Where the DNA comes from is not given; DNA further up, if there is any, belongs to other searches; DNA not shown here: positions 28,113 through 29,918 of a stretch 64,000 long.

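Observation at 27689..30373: Bacterial-type ADP-heptose biosynthesis cassette (gmhA-hldE-gmhA') inside an archaeal-looking N-glycosylation island that carries three GT9 heptosyltransferase-like genes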

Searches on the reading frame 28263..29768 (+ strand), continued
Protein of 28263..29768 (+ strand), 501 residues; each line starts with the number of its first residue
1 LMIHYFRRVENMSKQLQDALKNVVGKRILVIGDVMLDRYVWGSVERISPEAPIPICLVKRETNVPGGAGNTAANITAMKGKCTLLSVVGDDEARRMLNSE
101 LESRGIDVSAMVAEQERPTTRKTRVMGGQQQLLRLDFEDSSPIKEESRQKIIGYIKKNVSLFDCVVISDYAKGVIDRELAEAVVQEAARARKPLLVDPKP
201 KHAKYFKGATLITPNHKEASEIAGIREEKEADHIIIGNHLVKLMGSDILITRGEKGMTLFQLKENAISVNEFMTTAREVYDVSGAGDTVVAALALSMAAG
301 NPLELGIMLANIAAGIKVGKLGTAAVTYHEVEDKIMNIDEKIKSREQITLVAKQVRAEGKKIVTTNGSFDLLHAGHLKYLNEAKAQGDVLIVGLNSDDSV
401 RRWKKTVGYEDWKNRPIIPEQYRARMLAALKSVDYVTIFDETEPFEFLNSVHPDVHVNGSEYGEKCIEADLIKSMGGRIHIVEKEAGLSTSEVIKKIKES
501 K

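Call 48: search_protein_families(library=ncbifam, proteins=[L071:12671-13669:-, L071:11415-11972:+, L071:7290-8486:-], max_evalue=0.00001)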
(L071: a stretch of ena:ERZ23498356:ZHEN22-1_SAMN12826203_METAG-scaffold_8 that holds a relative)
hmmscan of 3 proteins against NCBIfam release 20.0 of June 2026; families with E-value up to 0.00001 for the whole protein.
L071:12671-13669:- (332 aa): 26 families (the best 25 are shown)
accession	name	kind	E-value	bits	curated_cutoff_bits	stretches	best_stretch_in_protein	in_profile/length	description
TIGR01179.1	galE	equivalog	1.1e-48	165.7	262.3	1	4-308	1-328/332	UDP-glucose 4-epimerase GalE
TIGR02197.1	heptose_epim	equivalog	2e-40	138.9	274.6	1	5-305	1-313/316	ADP-glyceromanno-heptose 6-epimerase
TIGR01181.1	dTDP_gluc_dehyt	equivalog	4.7e-38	131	365.1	1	4-307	1-313/321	dTDP-glucose 4,6-dehydratase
TIGR04180.1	EDH_00030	hypoth_equivalog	4.8e-38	130.9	475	1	5-270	1-269/297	NAD-dependent 4,6-dehydratase LegB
NF007956.0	PRK10675.1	subfamily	4.8e-26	91.7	394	1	4-308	2-332/338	UDP-glucose 4-epimerase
NF011728.1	PRK15181.1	equivalog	3.5e-24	85.4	760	1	4-304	17-336/348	Vi polysaccharide biosynthesis UDP-N-acetylglucosaminuronic acid C-4 epimerase TviC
NF008360.0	PRK11150.1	equivalog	6e-21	75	452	1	5-295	2-293/310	ADP-glyceromanno-heptose 6-epimerase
NF047922.1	GDPFucSynFcl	equivalog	4.4e-19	69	500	1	4-304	4-300/308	GDP-L-fucose synthase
NF007490.0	PRK10084.1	subfamily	2e-18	66.5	649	2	130-304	155-333/361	dTDP-glucose 4,6-dehydratase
TIGR03466.1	HpnA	hypoth_equivalog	3.1e-18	65.8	367.65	1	4-176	2-174/327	hopanoid-associated sugar epimerase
NF008872.0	PRK11908.1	equivalog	6.5e-17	61.6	294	1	4-275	3-289/349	bifunctional UDP-4-keto-pentose/UDP-xylose synthase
NF043036.1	ErythonDh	equivalog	1.5e-15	57.3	325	1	4-151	2-158/321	D-erythronate dehydrogenase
NF007582.0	PRK10217.1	equivalog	6.1e-15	55.2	698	1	4-257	3-270/355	dTDP-glucose 4,6-dehydratase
TIGR01214.1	rmlD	equivalog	1.1e-14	54.3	224.05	1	4-263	1-232/285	dTDP-4-dehydrorhamnose reductase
NF042422.1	oxyalk_red_OleD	equivalog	1.1e-13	51.3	580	1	4-219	2-208/329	2-alkyl-3-oxoalkanoate reductase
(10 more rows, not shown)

L071:11415-11972:+ (185 aa): 14 families
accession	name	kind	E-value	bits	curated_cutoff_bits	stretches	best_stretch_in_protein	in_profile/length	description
NF006506.0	PRK08942.1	equivalog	8.8e-60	201.3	178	1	2-182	3-179/182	D-glycero-beta-D-manno-heptose 1,7-bisphosphate 7-phosphatase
TIGR00213.1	GmhB_yaeD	subfamily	5.1e-56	189.1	149.6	1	3-171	2-169/176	D-glycero-beta-D-manno-heptose 1,7-bisphosphate 7-phosphatase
TIGR01656.1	Histidinol-ppas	subfamily_domain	7e-42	142.8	84.15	1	3-151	1-146/149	histidinol-phosphate phosphatase domain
NF050049.1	HBPPhtaseGmhB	domain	2.1e-39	135.1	250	1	2-157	3-149/171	D-glycero-alpha-D-manno-heptose-1,7-bisphosphate 7-phosphatase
TIGR01662.1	HAD-SF-IIIA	subfamily_domain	7.1e-37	126.6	44.6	1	3-153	1-140/141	HAD-IIIA family hydrolase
NF005264.0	PRK06769.1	equivalog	6.8e-34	117.2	217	1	2-180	4-171/175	HAD-IIIA family hydrolase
NF003937.0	PRK05446.1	equivalog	1.5e-27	96.5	443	1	2-152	3-149/355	bifunctional histidinol-phosphatase/imidazoleglycerol-phosphate dehydratase HisB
TIGR01261.1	hisB_Nterm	equivalog_domain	7.3e-26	90.6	140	1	3-151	2-146/161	histidinol-phosphatase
NF009804.0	PRK13288.1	equivalog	1.2e-07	31.5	218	1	105-176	135-206/215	pyrophosphatase PpaX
TIGR01458.1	HAD-SF-IIA-hyp3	hypoth_equivalog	3.9e-06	26.4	175.95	0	107-181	178-255/257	TIGR01458 family HAD-type hydrolase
NF009695.0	PRK13222.1-2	equivalog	4.2e-06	26.4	225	0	107-181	149-223/226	phosphoglycolate phosphatase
TIGR01664.1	DNA-3'-Pase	equivalog_domain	6e-06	26.3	107.65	1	21-136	35-138/167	DNA 3'-phosphatase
TIGR01460.1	HAD-SF-IIA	subfamily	7.3e-06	25.9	100.15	0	108-154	197-246/246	HAD-IIA family hydrolase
TIGR01668.1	YqeG_hyp_ppase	hypoth_equivalog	9.2e-06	25.3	89.1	0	105-154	88-138/170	YqeG family HAD IIIA-type phosphatase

L071:7290-8486:- (398 aa): 3 families
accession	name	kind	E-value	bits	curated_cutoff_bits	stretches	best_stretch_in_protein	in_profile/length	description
TIGR01479.1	GMP_PMI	equivalog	6.7e-86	288.9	372.95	1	3-365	1-370/467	mannose-1-phosphate guanylyltransferase/mannose-6-phosphate isomerase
NF012004.0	PRK15460.1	equivalog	5.4e-61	206.7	859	1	4-372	7-388/478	mannose-1-phosphate guanyltransferase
TIGR03992.1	Arch_glmU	subfamily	2.8e-07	29.8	292.1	1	4-112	2-110/393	bifunctional sugar-1-phosphate nucleotidylyltransferase/acetyltransferase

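Call 50: search_protein_families(library=pfam, proteins=[L071:8468-9241:-], max_evalue=1)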
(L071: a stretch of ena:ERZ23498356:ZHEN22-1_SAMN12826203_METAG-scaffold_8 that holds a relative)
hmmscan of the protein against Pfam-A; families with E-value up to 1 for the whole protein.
L071:8468-9241:- (257 aa): 7 families
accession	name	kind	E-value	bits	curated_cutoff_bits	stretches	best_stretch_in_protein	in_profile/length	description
PF00483.29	NTP_transferase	-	7.8e-24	85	21.2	1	67-217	29-188/245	Nucleotidyl transferase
PF12804.13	NTP_transf_3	-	9.5e-06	26.3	27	1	63-153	18-106/160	MobA-like NTP transferase domain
PF22536.2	POLR3C_WHD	-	0.0085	16.5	30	1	154-210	22-76/77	POLR3C, C-terminal winged-helix domain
PF00136.26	DNA_pol_B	-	0.013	14.7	23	1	58-187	291-403/453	DNA polymerase family B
PF01402.27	RHH_1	-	0.018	15.4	20.5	1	8-35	4-30/39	Ribbon-helix-helix protein, copG family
PF10494.15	Stk19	-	0.033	14.1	27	1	68-176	45-144/278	Inactive serine-threonine protein kinase 19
PF11871.13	DUF3391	-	0.13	13.3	27.8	1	73-126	37-90/136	Domain of unknown function (DUF3391)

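Call 56: search_solved_structures(query=window:28296-29768:+, show_alignments=0, max_evalue=1e-10)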
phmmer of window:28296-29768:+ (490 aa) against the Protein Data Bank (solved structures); distinct sequences matched with E-value up to 1e-10: 3.
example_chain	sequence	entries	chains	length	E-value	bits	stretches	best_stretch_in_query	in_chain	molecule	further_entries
4e84_A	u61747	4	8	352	1.1e-60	208.7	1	13-320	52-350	D-beta-D-heptose 7-phosphate kinase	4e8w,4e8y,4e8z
5x9q_A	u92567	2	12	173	3.5e-26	95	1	348-487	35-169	Putative cytidylyltransferase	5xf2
3elb_A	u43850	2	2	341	7.8e-12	47.7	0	353-484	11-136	Ethanolamine-phosphate cytidylyltransferase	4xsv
